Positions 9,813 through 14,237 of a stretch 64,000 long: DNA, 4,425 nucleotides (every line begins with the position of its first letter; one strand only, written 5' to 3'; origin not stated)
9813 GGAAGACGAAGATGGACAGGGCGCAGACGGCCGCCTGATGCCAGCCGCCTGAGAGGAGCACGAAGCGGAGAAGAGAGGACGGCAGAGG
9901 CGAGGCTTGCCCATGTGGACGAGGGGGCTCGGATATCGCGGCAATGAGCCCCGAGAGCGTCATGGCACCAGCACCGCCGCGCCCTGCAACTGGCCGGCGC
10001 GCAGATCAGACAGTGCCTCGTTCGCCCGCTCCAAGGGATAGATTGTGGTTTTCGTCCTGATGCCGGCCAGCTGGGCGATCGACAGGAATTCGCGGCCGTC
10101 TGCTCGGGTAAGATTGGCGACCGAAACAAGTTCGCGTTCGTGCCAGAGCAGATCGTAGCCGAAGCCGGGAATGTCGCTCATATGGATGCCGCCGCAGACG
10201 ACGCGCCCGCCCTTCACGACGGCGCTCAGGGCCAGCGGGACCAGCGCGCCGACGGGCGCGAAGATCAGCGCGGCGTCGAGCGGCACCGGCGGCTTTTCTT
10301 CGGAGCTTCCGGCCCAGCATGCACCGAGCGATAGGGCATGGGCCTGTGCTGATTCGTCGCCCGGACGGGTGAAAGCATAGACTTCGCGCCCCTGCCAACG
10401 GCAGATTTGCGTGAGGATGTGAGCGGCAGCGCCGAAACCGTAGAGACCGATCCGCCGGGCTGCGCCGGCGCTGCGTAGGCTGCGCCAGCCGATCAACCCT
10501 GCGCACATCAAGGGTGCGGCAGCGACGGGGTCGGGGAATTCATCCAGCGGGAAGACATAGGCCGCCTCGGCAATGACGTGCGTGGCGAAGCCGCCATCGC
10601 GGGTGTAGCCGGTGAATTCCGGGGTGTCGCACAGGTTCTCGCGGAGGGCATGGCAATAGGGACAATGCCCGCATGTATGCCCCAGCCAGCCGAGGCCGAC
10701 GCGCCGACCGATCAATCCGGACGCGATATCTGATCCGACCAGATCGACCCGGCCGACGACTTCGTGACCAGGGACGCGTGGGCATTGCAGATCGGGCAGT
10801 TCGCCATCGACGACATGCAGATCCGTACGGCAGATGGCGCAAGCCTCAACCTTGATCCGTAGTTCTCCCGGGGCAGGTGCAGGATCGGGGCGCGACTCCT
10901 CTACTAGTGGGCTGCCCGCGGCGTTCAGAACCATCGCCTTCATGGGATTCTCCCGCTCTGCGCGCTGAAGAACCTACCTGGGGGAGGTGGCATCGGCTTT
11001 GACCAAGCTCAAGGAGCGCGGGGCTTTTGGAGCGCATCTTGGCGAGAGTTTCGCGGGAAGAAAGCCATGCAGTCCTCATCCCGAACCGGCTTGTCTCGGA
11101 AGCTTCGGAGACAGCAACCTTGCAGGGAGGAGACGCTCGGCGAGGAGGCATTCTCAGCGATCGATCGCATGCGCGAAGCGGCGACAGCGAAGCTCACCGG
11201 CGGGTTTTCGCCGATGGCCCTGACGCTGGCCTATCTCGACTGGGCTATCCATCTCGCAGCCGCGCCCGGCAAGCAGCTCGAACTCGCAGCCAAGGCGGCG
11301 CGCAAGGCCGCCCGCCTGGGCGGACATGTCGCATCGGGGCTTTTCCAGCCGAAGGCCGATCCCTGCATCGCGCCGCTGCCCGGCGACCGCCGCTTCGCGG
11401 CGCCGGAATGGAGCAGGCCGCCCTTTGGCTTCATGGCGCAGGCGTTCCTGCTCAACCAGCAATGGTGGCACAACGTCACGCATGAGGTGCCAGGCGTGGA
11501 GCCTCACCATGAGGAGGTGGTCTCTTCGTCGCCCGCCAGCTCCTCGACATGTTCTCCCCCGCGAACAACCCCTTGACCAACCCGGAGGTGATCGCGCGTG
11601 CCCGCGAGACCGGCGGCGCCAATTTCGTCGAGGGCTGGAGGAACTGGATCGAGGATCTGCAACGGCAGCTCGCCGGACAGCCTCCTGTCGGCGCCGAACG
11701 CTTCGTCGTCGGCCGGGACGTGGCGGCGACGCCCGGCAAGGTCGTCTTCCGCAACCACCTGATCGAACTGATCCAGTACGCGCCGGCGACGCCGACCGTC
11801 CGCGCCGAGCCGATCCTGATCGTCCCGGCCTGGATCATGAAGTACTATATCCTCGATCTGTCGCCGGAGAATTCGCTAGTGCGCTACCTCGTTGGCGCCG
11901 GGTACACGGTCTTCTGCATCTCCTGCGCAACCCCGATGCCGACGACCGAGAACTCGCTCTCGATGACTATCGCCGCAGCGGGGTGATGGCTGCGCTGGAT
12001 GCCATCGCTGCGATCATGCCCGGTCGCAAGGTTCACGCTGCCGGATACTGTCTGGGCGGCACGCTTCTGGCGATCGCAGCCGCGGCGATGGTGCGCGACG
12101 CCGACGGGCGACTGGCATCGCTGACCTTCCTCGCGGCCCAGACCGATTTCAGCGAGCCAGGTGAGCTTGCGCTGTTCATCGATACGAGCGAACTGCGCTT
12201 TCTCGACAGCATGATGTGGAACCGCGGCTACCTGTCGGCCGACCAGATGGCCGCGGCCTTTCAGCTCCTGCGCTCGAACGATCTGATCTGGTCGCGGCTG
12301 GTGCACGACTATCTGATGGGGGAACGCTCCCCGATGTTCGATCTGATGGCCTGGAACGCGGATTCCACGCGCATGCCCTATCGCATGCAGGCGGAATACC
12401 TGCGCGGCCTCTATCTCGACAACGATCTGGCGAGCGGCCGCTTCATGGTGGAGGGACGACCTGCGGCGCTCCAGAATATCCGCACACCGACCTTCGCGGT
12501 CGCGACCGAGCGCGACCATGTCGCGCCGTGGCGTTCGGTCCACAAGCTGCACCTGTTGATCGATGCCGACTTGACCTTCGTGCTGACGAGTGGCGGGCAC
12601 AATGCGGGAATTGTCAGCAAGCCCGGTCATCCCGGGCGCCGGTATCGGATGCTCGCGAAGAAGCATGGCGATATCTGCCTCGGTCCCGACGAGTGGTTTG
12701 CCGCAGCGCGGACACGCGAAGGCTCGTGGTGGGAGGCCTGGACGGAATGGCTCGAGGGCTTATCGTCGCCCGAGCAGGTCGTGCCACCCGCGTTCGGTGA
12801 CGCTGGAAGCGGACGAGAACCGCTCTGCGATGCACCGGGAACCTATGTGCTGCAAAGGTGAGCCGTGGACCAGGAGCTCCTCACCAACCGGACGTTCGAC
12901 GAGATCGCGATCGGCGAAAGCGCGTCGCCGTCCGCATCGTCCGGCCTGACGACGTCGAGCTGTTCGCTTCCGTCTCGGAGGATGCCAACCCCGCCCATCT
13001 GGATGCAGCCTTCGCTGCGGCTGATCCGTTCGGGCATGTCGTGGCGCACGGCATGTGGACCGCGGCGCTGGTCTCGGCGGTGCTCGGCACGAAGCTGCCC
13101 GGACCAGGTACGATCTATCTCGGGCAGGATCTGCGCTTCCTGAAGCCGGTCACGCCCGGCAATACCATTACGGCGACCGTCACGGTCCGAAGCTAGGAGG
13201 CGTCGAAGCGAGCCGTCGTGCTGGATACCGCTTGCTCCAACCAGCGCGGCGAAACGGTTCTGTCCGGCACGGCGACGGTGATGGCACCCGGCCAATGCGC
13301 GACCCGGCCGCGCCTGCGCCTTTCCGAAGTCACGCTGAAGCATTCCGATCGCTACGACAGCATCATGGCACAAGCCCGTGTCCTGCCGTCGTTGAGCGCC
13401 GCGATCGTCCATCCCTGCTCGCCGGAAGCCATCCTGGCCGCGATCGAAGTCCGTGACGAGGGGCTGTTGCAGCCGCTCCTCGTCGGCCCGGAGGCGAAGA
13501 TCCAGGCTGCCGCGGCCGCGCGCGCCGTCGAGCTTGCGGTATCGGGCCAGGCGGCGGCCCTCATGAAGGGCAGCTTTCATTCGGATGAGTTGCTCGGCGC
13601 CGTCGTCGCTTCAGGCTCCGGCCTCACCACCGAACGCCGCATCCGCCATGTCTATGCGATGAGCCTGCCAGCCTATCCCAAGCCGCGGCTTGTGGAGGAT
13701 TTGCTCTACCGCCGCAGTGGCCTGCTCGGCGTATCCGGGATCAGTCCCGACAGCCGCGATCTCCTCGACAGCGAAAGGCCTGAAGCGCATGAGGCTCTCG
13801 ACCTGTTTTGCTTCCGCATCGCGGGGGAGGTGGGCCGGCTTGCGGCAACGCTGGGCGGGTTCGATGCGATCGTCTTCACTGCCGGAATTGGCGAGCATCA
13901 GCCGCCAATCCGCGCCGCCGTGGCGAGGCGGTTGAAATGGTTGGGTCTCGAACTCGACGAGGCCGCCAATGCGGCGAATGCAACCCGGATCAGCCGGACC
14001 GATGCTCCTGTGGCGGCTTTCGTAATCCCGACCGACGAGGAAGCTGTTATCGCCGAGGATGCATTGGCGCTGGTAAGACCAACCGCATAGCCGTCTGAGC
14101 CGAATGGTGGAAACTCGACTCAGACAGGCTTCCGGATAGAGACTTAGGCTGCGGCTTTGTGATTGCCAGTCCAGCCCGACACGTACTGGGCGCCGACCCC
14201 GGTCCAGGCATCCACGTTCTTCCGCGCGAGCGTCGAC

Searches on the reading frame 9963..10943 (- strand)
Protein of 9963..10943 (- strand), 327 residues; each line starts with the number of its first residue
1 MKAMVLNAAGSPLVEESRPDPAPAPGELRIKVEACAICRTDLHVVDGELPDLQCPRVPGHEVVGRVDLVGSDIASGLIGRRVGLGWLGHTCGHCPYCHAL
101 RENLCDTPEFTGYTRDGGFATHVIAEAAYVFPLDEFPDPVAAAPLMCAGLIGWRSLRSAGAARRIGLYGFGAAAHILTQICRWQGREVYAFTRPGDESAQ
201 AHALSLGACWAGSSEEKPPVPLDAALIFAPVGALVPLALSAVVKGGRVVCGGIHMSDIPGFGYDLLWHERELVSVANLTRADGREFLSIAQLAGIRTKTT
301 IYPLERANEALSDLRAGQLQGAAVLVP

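Call 50: search_protein_families(library=pfam, proteins=[window:9963-10943:-], max_evalue=0.00001)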
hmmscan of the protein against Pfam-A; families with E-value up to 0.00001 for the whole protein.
window:9963-10943:- (327 aa): 1 family
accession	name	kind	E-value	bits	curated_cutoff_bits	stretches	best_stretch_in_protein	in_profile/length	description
PF08240.17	ADH_N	-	6.1e-25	87.9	23.5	1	25-134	2-103/104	Alcohol dehydrogenase GroES-like domain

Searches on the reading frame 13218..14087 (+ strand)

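Call 50: search_protein_families(library=pfam, proteins=[window:13218-14087:+], max_evalue=0.00001)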
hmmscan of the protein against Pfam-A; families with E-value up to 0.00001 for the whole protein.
window:13218-14087:+ (290 aa): 1 family
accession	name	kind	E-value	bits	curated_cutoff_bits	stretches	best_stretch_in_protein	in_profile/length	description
PF00871.23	Acetate_kinase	-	2e-27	96.3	22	1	159-280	262-392/392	Acetokinase family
